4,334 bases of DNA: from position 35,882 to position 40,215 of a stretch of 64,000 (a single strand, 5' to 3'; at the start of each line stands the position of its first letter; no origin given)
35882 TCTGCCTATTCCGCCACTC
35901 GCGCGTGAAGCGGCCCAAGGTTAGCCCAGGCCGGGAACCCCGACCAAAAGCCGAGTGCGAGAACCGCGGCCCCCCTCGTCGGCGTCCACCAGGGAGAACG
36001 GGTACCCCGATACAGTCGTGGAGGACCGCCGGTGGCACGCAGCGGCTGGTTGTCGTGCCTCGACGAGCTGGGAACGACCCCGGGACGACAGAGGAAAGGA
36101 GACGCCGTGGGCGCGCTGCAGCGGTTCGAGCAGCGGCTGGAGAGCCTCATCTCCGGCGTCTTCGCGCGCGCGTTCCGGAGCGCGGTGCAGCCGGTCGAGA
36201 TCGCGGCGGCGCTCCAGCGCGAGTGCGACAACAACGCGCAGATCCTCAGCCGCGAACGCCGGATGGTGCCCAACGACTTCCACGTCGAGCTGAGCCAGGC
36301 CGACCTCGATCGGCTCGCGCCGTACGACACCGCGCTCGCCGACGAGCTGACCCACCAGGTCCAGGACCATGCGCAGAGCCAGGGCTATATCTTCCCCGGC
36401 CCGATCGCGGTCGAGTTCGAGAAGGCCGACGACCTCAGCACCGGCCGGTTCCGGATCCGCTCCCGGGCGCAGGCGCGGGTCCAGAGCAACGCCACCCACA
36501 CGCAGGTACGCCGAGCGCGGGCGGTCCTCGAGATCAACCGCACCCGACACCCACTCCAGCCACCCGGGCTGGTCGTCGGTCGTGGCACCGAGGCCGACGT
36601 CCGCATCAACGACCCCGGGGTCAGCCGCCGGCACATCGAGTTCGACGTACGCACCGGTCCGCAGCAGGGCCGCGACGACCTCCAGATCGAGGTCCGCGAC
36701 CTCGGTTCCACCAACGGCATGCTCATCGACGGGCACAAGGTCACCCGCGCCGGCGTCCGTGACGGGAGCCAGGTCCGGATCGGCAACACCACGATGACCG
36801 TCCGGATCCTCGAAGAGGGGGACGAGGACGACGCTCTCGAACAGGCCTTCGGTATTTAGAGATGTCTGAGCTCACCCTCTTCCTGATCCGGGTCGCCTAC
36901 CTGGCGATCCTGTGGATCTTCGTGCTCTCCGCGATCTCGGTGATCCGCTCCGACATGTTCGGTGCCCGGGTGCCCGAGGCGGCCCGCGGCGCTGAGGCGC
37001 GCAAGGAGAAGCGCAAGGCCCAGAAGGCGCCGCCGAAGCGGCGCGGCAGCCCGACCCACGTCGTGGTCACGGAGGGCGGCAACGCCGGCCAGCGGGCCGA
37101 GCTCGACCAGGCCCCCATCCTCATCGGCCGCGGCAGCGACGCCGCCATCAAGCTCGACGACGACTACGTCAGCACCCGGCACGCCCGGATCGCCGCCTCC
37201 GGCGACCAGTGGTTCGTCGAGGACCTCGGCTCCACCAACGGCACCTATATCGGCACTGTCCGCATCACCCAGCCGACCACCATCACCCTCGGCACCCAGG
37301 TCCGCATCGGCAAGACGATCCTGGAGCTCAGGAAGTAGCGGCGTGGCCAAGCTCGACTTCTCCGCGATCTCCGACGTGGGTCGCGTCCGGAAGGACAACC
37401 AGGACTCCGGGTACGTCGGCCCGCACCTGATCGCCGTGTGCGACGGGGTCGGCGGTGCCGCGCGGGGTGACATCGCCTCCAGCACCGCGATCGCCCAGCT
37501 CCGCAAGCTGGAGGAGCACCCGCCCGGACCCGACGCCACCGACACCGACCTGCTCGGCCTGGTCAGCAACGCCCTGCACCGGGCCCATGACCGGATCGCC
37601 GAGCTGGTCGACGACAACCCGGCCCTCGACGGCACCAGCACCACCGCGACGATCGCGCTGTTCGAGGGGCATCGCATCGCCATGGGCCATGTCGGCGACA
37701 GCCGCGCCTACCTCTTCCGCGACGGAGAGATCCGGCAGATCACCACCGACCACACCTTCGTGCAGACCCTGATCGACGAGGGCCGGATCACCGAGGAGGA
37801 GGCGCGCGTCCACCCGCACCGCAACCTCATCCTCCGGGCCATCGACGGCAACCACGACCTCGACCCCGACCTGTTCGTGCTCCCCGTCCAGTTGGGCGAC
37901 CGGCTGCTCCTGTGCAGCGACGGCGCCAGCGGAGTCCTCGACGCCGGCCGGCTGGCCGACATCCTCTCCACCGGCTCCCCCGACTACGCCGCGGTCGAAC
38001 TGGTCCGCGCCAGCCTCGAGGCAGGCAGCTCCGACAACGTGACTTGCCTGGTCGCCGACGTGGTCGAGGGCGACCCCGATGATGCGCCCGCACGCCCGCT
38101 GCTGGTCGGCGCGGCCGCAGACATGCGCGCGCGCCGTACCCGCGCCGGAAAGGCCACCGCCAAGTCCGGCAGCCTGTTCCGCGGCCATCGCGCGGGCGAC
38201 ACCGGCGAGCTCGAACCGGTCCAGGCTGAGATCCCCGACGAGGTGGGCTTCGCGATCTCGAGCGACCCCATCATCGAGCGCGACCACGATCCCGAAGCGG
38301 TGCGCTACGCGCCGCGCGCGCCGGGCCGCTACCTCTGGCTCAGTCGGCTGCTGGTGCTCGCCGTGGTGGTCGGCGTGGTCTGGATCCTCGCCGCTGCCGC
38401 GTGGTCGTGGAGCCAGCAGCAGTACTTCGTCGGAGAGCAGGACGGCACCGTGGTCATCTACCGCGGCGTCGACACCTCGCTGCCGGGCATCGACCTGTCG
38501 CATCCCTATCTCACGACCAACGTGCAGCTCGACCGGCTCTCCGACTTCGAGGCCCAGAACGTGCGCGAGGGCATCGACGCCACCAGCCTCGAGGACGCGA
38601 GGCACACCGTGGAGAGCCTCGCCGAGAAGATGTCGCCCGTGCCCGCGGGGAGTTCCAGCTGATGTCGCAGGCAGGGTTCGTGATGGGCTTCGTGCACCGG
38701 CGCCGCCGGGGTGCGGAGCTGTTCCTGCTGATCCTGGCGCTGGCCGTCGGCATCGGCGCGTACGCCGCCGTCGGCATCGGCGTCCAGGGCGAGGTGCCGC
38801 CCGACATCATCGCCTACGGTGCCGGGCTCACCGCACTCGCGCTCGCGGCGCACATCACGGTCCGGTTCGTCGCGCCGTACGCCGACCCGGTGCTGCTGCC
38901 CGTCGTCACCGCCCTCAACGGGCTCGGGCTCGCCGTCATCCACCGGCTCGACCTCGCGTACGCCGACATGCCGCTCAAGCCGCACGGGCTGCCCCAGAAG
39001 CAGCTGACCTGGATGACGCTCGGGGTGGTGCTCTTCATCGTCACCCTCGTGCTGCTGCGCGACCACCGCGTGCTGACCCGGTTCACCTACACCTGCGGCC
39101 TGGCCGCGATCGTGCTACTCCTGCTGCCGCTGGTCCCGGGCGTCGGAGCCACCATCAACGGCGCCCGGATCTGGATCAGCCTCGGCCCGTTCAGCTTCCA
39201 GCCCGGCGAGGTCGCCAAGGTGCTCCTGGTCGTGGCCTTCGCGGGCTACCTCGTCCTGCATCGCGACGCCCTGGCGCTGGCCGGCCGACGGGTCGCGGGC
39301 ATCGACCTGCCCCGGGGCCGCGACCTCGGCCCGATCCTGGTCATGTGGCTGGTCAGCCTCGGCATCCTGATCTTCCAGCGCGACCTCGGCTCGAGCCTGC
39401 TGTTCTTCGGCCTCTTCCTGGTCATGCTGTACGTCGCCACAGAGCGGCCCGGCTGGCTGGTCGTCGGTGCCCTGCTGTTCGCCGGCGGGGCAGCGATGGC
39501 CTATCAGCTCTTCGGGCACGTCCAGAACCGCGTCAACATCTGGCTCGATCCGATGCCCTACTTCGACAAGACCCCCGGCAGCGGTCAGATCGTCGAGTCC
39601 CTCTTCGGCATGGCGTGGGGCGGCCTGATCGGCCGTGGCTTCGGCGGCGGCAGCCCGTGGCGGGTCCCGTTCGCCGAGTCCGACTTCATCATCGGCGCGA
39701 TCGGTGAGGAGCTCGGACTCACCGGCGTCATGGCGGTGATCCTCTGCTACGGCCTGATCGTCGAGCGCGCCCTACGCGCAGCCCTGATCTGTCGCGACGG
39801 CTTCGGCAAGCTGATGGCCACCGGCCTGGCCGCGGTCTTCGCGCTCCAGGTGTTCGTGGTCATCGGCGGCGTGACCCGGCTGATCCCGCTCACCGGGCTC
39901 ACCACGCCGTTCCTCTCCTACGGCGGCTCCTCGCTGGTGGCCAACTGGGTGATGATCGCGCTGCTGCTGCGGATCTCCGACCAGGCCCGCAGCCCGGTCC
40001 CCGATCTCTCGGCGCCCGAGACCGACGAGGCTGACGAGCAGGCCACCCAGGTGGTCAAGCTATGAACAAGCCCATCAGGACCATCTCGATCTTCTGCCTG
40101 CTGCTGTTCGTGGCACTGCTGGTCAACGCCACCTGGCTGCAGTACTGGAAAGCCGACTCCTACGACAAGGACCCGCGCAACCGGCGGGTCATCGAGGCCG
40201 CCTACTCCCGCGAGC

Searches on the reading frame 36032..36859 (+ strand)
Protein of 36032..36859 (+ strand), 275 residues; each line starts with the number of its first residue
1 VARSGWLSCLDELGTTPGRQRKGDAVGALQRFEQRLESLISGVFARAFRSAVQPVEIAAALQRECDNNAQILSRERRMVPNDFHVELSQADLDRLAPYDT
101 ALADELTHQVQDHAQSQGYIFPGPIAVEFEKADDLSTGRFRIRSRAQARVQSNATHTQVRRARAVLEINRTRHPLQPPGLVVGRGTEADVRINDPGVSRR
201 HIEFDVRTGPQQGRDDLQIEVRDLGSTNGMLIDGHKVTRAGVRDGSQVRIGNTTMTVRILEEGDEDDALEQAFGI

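Call 21: search_protein_families(library=pfam, proteins=[window:36032-36859:+], max_evalue=0.00001)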
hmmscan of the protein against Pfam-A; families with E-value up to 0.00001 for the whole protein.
window:36032-36859:+ (275 aa): 3 families
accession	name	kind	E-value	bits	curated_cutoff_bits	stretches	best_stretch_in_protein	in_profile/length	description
PF12401.13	FhaA_N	-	1.7e-43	148.2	25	1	29-143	1-115/115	FhaA, N-terminal domain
PF00498.31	FHA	-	1.8e-14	54.3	20.7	1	181-251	2-67/67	FHA domain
PF16697.10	Yop-YscD_cpl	-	5.3e-10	39.9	33.2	1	173-257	12-90/94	Inner membrane component of T3SS, cytoplasmic domain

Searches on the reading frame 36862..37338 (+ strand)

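Call 21: search_protein_families(library=pfam, proteins=[window:36862-37338:+], max_evalue=0.00001)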
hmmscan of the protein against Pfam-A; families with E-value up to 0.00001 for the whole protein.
window:36862-37338:+ (158 aa): 2 families
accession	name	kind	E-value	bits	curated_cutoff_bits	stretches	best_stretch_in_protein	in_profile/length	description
PF00498.31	FHA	-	5.3e-18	65.6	20.7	1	87-150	2-67/67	FHA domain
PF16697.10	Yop-YscD_cpl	-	4.1e-16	59.5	33.2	1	69-157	2-91/94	Inner membrane component of T3SS, cytoplasmic domain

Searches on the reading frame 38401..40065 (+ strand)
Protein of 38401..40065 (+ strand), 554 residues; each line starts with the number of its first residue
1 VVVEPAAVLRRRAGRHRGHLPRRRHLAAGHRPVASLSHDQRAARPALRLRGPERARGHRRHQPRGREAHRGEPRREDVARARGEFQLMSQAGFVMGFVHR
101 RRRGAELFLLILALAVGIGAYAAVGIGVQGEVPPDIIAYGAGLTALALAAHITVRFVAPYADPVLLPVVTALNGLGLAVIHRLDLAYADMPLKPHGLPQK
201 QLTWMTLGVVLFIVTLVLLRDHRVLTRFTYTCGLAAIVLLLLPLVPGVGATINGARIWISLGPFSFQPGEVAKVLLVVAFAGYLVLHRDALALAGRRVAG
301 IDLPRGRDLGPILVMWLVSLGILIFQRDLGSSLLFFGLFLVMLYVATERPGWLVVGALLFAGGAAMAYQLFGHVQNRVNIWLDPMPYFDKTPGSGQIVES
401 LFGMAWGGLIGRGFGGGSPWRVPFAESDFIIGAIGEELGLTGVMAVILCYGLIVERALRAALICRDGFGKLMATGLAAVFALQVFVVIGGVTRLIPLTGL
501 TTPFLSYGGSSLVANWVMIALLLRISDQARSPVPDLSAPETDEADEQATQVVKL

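Call 21: search_protein_families(library=pfam, proteins=[window:38401-40065:+], max_evalue=0.00001)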
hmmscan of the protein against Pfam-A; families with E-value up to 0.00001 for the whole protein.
window:38401-40065:+ (554 aa): 1 family
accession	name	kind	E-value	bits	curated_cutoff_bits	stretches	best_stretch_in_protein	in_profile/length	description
PF01098.24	FTSW_RODA_SPOVE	-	2.4e-72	244.3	26.4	1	165-530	3-355/356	Cell cycle protein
